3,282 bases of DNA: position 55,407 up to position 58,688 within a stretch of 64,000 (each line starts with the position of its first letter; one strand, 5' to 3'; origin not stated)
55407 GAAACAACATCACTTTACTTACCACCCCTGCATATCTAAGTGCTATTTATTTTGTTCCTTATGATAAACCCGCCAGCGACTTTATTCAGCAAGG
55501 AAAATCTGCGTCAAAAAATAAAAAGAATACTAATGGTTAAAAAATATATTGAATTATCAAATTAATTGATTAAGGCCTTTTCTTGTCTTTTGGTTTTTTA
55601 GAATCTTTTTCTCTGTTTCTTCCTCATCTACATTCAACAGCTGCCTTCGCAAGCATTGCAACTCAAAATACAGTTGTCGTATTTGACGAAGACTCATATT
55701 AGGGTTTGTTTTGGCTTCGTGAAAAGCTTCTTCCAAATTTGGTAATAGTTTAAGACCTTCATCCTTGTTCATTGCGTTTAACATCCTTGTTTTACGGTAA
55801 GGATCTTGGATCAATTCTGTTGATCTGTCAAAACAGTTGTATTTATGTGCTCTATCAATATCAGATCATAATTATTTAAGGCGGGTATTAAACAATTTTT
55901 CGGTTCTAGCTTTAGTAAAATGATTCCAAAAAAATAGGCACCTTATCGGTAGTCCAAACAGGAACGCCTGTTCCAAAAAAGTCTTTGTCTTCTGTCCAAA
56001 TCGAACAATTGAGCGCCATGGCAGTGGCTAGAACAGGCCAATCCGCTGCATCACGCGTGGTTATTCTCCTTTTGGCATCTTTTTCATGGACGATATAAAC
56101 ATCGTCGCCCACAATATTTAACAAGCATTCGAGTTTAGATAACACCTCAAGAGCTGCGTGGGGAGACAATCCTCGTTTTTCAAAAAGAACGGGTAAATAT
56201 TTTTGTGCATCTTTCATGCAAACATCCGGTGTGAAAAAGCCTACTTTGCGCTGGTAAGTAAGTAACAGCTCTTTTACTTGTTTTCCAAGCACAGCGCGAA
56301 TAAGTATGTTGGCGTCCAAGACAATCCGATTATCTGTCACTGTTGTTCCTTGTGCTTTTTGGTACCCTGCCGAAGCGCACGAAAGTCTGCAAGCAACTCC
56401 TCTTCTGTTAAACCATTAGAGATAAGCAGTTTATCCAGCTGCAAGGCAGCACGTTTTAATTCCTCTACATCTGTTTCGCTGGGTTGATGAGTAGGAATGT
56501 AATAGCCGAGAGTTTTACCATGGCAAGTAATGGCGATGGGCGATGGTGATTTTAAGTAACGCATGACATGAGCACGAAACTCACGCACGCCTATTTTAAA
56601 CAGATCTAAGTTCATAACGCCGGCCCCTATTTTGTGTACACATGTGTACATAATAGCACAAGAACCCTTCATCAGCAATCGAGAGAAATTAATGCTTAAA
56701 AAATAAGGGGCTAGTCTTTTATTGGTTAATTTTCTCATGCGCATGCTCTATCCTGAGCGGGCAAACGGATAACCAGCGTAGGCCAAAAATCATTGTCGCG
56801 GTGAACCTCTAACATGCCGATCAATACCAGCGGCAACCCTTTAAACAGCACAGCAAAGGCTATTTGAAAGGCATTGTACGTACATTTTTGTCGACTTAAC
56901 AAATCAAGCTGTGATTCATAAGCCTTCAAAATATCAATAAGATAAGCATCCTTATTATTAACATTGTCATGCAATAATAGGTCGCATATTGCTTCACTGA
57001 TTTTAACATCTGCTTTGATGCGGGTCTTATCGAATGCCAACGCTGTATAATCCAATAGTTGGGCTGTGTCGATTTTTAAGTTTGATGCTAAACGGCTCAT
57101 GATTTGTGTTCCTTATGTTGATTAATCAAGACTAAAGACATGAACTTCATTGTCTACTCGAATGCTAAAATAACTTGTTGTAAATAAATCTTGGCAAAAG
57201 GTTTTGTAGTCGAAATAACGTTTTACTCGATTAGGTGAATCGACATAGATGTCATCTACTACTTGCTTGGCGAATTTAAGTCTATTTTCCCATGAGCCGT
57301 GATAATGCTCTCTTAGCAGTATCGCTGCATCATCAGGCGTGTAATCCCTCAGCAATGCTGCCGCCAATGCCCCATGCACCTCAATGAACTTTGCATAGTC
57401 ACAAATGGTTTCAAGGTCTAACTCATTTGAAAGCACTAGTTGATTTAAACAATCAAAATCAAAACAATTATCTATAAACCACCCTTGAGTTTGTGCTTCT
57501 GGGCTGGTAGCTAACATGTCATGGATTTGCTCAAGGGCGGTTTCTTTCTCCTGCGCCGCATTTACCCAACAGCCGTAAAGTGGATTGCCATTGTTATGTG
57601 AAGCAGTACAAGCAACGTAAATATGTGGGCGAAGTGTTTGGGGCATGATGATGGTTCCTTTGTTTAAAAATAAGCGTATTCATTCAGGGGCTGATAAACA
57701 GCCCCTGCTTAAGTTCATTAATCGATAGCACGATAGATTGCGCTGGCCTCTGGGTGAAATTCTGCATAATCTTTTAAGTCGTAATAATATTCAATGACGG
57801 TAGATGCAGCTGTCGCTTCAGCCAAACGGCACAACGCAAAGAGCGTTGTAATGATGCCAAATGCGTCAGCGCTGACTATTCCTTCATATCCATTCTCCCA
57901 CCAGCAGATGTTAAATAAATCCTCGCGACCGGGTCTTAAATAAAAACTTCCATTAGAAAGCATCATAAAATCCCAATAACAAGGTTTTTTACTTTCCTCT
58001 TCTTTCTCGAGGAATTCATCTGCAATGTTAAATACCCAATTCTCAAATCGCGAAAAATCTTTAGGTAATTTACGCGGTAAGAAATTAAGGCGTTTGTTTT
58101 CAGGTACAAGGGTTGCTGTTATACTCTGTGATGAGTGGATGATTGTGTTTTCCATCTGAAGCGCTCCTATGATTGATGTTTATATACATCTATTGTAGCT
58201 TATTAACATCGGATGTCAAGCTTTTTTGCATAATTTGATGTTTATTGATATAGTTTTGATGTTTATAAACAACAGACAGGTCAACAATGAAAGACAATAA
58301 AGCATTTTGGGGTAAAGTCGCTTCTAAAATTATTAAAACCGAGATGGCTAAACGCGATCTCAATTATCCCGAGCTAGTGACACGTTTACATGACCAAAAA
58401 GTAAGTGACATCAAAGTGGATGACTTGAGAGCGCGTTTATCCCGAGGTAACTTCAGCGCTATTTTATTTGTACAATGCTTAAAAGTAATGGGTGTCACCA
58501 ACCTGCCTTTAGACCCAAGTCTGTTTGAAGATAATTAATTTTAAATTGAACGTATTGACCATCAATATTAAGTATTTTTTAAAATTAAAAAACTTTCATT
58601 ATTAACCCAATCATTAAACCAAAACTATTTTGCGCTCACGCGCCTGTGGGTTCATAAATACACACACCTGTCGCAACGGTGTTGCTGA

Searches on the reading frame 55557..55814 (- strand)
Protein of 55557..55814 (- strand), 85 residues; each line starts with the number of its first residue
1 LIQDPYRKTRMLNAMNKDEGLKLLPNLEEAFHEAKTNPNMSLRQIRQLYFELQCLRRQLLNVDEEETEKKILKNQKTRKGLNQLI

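Call 4: search_protein_families(library=pfam, proteins=[window:55557-55814:-], max_evalue=0.01)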
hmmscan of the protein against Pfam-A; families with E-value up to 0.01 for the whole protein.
window:55557-55814:- (85 aa): 0 families

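Call 28: search_protein_families(library=ncbifam, proteins=[window:55557-55814:-], max_evalue=1)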
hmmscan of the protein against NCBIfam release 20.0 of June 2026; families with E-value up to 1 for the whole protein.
window:55557-55814:- (85 aa): 0 families

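Call 29: search_protein_families(library=pfam, proteins=[window:55557-55814:-], max_evalue=10)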
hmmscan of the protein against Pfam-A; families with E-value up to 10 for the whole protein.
window:55557-55814:- (85 aa): 0 families

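Call 62: search_protein_families(library=phrogs, proteins=[window:55557-55814:-], max_evalue=0.01)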
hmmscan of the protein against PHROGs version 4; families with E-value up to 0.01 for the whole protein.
window:55557-55814:- (85 aa): 0 families

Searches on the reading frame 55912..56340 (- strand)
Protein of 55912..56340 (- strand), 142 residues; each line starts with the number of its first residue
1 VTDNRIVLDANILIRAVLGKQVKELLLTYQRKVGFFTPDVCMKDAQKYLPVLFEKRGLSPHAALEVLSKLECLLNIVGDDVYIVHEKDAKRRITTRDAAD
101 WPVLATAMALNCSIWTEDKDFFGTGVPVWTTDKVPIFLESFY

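Call 4: search_protein_families(library=pfam, proteins=[window:55912-56340:-], max_evalue=0.01)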
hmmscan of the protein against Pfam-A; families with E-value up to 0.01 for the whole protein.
window:55912-56340:- (142 aa): 3 families
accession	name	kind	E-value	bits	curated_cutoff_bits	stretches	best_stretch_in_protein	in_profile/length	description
PF10130.15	PIN_2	-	2.1e-40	138.5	22.4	1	7-136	1-130/133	PIN domain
PF13470.12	PIN_3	-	8.3e-05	23.8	27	1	5-113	1-107/115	PIN domain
PF01850.27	PIN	-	0.0027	18.7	23.6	0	6-121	1-114/120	PIN domain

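Call 28: search_protein_families(library=ncbifam, proteins=[window:55912-56340:-], max_evalue=1)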
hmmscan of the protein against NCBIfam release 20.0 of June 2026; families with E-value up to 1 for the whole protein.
window:55912-56340:- (142 aa): 2 families
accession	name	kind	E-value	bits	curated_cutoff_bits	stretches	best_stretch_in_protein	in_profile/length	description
TIGR00305.1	TIGR00305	equivalog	0.0021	18.3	29.15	1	5-121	1-112/115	putative toxin-antitoxin system toxin component, PIN family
TIGR00028.1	Mtu_PIN_fam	subfamily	0.012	15.8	73.6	1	41-121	40-129/143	TA system VapC family ribonuclease toxin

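Call 59: search_solved_structures(query=window:55912-56340:-, max_evalue=1)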
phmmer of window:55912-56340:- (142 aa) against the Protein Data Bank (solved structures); distinct sequences matched with E-value up to 1: 33.
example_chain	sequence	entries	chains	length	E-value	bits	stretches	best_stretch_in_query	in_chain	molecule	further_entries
9jo8_A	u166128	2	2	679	2.9e-14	56.4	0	42-69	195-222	TALE repeat protein targeting mitochondiral ND1-L gene. | TALE repeat protein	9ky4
3ugm_A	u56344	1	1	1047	6.2e-14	55.3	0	42-68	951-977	TAL effector AvrBs3/PthA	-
2ypf_A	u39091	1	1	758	7.2e-14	55.1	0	42-69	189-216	AVRBS3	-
9ld1_A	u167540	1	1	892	1.8e-13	53.8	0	41-69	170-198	inactivate TOD4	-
9lcz_A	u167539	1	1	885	2.7e-13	53.3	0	41-69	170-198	Inactivate TOD6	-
9lcx_A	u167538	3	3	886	2.7e-13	53.2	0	41-69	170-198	Inactivate TOD6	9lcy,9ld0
3v6p_A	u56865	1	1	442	5.3e-12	49.1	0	41-67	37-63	dHax3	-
4gjp_A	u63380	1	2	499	1e-11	48.2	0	41-67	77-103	Hax3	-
6jw3_A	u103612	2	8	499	1.1e-11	48.1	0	41-67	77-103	TAL effector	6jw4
4ot3_A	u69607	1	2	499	1.2e-11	47.9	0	42-70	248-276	Hax3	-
4osj_A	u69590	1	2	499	1.4e-11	47.7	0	41-67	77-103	Hax3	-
4gg4_A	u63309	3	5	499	1.5e-11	47.6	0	42-69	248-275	Hax3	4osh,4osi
4osv_A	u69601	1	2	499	1.5e-11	47.6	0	42-69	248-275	Hax3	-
6jw0_A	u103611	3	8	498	1.7e-11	47.5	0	42-68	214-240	TAL effector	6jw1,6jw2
6jw5_A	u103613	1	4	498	1.9e-11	47.3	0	41-67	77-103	TAL effector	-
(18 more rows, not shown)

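Call 62: search_protein_families(library=phrogs, proteins=[window:55912-56340:-], max_evalue=0.01)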
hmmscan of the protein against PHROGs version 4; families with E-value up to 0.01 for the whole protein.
window:55912-56340:- (142 aa): 1 family
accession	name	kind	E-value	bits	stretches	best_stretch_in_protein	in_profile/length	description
phrog_14427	-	unknown function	2.2e-05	25.4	1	5-123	3-115/139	-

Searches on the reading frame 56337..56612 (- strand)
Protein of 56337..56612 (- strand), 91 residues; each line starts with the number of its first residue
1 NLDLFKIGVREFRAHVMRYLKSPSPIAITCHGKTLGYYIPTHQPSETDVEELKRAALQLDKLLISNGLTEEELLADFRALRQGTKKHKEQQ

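Call 28: search_protein_families(library=ncbifam, proteins=[window:56337-56612:-], max_evalue=1)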
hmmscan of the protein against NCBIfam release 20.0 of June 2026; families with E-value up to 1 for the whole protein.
window:56337-56612:- (91 aa): 1 family
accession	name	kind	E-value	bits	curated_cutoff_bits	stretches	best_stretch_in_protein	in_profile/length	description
NF008193.0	PRK10947.1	equivalog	0.0093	15.8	211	1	45-89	47-91/137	histone-like nucleoid-structuring protein H-NS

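Call 29: search_protein_families(library=pfam, proteins=[window:56337-56612:-], max_evalue=10)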
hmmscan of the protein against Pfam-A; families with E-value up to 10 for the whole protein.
window:56337-56612:- (91 aa): 0 families

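Call 58: search_solved_structures(query=window:56337-56612:-, max_evalue=1)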
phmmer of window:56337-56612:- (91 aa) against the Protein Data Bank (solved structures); distinct sequences matched with E-value up to 1: 0.

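Call 62: search_protein_families(library=phrogs, proteins=[window:56337-56612:-], max_evalue=0.01)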
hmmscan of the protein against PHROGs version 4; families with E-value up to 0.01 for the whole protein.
window:56337-56612:- (91 aa): 0 families

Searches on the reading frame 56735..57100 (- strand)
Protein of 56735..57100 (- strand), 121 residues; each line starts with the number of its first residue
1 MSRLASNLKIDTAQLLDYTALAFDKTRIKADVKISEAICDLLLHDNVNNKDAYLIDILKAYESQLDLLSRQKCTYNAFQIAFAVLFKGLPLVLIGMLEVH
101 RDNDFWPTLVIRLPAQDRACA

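Call 4: search_protein_families(library=pfam, proteins=[window:56735-57100:-], max_evalue=0.01)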
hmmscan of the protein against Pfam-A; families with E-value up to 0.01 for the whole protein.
window:56735-57100:- (121 aa): 0 families

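Call 28: search_protein_families(library=ncbifam, proteins=[window:56735-57100:-], max_evalue=1)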
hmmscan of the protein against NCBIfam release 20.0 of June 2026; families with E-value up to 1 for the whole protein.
window:56735-57100:- (121 aa): 0 families

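Call 29: search_protein_families(library=pfam, proteins=[window:56735-57100:-], max_evalue=10)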
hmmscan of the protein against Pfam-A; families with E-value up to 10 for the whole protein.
window:56735-57100:- (121 aa): 0 families

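Call 62: search_protein_families(library=phrogs, proteins=[window:56735-57100:-], max_evalue=0.01)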
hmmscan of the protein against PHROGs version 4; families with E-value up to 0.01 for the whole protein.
window:56735-57100:- (121 aa): 0 families

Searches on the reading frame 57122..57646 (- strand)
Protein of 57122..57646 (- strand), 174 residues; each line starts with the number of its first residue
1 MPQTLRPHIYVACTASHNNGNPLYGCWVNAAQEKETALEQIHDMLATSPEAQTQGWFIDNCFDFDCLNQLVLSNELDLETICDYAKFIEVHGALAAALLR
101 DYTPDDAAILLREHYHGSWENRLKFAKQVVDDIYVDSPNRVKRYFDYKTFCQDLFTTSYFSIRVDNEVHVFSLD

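Call 4: search_protein_families(library=pfam, proteins=[window:57122-57646:-], max_evalue=0.01)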
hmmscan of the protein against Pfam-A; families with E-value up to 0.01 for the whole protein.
window:57122-57646:- (174 aa): 1 family
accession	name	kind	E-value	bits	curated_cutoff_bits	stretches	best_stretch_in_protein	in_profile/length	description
PF07275.16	ArdA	-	3.5e-19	70.4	27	1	9-160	1-146/155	Antirestriction protein (ArdA)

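Call 23: find_encoding_contigs(protein=window:57122-57646:-, flank=10000, max_places=10)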
Protein window:57122-57646:- (174 aa): 1 contig read that carries it; 1 place shown.
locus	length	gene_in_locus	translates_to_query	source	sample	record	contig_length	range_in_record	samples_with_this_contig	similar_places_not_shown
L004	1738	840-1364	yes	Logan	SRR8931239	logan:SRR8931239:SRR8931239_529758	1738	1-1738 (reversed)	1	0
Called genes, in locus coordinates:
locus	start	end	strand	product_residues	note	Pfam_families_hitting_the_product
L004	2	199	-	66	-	?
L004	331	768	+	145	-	PF03230:Antirestrict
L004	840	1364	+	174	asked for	PF07275:ArdA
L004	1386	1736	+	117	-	?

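Call 26: list_cluster_members(proteins=[window:57122-57646:-, window:57718-58155:-, window:55912-56340:-, window:58287-58538:+, window:52990-53844:-, window:47145-48383:-, window:45877-47136:-, window:39808-40653:-, window:42856-43608:-, window:48392-49654:-])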
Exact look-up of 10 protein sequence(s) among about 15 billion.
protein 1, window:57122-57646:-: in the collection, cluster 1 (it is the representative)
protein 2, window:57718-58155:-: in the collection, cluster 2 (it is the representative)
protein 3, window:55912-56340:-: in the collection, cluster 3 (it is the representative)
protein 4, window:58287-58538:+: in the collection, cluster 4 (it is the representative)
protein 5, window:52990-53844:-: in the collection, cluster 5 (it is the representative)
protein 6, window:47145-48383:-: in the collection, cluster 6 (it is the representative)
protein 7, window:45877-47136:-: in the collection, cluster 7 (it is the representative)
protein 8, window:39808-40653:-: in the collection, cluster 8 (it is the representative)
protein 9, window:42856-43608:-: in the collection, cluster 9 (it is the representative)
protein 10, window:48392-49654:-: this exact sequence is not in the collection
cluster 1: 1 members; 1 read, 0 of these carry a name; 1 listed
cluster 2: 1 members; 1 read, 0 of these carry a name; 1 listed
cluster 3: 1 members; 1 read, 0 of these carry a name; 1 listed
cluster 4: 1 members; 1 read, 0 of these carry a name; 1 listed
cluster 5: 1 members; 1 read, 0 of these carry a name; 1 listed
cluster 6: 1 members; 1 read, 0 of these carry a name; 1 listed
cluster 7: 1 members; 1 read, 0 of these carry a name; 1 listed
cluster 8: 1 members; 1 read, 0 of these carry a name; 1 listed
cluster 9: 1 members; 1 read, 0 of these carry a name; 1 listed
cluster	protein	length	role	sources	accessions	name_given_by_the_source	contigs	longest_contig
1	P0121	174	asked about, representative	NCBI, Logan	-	-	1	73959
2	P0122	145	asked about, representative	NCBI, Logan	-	-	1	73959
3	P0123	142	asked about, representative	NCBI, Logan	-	-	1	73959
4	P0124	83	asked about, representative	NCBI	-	-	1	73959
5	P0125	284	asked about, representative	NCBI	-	-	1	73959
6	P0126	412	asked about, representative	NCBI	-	-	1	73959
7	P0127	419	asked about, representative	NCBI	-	-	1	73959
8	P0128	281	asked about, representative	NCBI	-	-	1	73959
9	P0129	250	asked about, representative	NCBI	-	-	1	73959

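Call 28: search_protein_families(library=ncbifam, proteins=[window:57122-57646:-], max_evalue=1)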
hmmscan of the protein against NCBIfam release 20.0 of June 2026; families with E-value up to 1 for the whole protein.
window:57122-57646:- (174 aa): 1 family
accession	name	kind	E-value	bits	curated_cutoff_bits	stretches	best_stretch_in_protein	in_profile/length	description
NF045599.1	bili_reduct_long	exception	0.045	12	750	1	113-140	180-207/641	bilirubin reductase, long form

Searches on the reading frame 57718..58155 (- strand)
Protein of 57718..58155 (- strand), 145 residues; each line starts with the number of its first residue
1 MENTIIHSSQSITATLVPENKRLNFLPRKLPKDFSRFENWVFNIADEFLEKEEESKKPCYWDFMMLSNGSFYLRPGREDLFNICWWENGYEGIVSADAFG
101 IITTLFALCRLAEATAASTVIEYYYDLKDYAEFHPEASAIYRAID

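Call 4: search_protein_families(library=pfam, proteins=[window:57718-58155:-], max_evalue=0.01)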
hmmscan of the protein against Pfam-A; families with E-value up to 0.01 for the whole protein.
window:57718-58155:- (145 aa): 1 family
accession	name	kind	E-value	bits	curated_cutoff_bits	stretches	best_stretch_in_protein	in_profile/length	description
PF03230.18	Antirestrict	-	2.9e-27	95.1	25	1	60-145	7-92/92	Antirestriction protein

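Call 28: search_protein_families(library=ncbifam, proteins=[window:57718-58155:-], max_evalue=1)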
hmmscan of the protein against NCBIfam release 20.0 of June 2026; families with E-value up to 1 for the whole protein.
window:57718-58155:- (145 aa): 0 families

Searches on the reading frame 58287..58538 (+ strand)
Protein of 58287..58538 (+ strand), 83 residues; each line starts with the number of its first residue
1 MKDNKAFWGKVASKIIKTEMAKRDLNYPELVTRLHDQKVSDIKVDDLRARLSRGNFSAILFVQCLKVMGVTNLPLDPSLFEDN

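Call 4: search_protein_families(library=pfam, proteins=[window:58287-58538:+], max_evalue=0.01)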
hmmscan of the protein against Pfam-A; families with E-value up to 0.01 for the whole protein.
window:58287-58538:+ (83 aa): 1 family
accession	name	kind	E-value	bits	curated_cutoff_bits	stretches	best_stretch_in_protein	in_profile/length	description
PF20075.5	DUF6471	-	4.3e-18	65.4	26.8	1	8-73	1-65/65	Domain of unknown function (DUF6471)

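Call 27: find_encoding_contigs(protein=window:58287-58538:+, flank=10000, max_places=10)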
Protein window:58287-58538:+ (83 aa): no gene with exactly this product is on record in the collection.

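Call 28: search_protein_families(library=ncbifam, proteins=[window:58287-58538:+], max_evalue=1)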
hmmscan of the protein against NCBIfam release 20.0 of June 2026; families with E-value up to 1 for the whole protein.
window:58287-58538:+ (83 aa): 0 families

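Call 57: search_solved_structures(query=window:58287-58538:+, max_evalue=1)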
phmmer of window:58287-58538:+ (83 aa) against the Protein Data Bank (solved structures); distinct sequences matched with E-value up to 1: 0.

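Call 62: search_protein_families(library=phrogs, proteins=[window:58287-58538:+], max_evalue=0.01)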
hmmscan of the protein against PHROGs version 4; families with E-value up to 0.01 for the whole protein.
window:58287-58538:+ (83 aa): 0 families

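Call 79: predict_structure(protein=window:58287-58538:+)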
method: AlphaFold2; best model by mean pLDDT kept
length: 83 residues; sequences in the alignment: 1
mean_pLDDT: 65.0   pTM: 0.48
mean pLDDT of the five models: 65.0, 63.3, 59.2, 57.2, 55.3
residues with pLDDT >= 90: 0; 70-90: 25; 50-70: 55; < 50: 3
segments of 3 or more residues with pLDDT < 50: none
pLDDT, mean of each block of 10 residues (from residue 1): 61 76 78 64 62 64 66 55 47
secondary structure, 60 per line:
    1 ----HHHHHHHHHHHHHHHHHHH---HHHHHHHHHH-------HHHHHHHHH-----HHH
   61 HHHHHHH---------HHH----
elements in order: H5-23 H27-36 H44-52 H58-67

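Call 81: fold_search(model_id=the predicted structure, library=pdb)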
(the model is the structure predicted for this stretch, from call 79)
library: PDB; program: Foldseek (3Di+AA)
matches with E <= 10: 11; with E <= 0.001: 0
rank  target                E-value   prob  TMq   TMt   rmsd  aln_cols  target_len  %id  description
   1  3ufd_F                3.8e+00  0.09  0.31  0.33  12.1        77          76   14  C.Esp1396I bound to its highest affinity operator site OM (released 2012-07-11)
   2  6z1u_S                5.1e+00  0.06  0.26  0.17   7.2        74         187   23  bovine ATP synthase F1c8-peripheral stalk domain, state 3 (released 2020-09-09)
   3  3fya_A                5.4e+00  0.08  0.31  0.34  12.0        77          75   14  Crystal Structure of an R35A mutant of the Restriction-Modification Controller Protein C.Esp1396I (released 2009-08-25)
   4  3fya_B                5.7e+00  0.07  0.30  0.32  11.8        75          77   13  Crystal Structure of an R35A mutant of the Restriction-Modification Controller Protein C.Esp1396I (released 2009-08-25)
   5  3g5g_N                6.1e+00  0.07  0.31  0.33  12.1        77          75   14  Crystal Structure of the Wild-Type Restriction-Modification Controller Protein C.Esp1396I (released 2009-08-25)
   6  3qq6_B                6.1e+00  0.05  0.27  0.31  11.8        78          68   13  The N-terminal DNA binding domain of SinR from Bacillus subtilis (released 2011-06-15)
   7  9k2j_A                7.2e+00  0.04  0.30  0.11  10.7        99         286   13  X-ray crystal structure of 3-hydroxyisobutyrate dehydrogenase (released 2025-03-19)
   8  4i6u_D                8.1e+00  0.06  0.32  0.34  12.2        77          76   14  Crystal Structure of a Y37F mutant of the Restriction-Modification Controller Protein C.Esp1396I (released 2013-11-13)
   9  5vay_B                8.6e+00  0.03  0.29  0.18  10.9       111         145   13  Bcl-2 complex with Beclin 1 T108D BH3 domain (released 2018-04-04)
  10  7y8z_B                9.1e+00  0.04  0.29  0.31   9.3        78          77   10  CcpS (released 2023-05-10)
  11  8tac_A                9.6e+00  0.08  0.39  0.46   9.9        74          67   19  Designed DNA binding protein (released 2024-08-28)
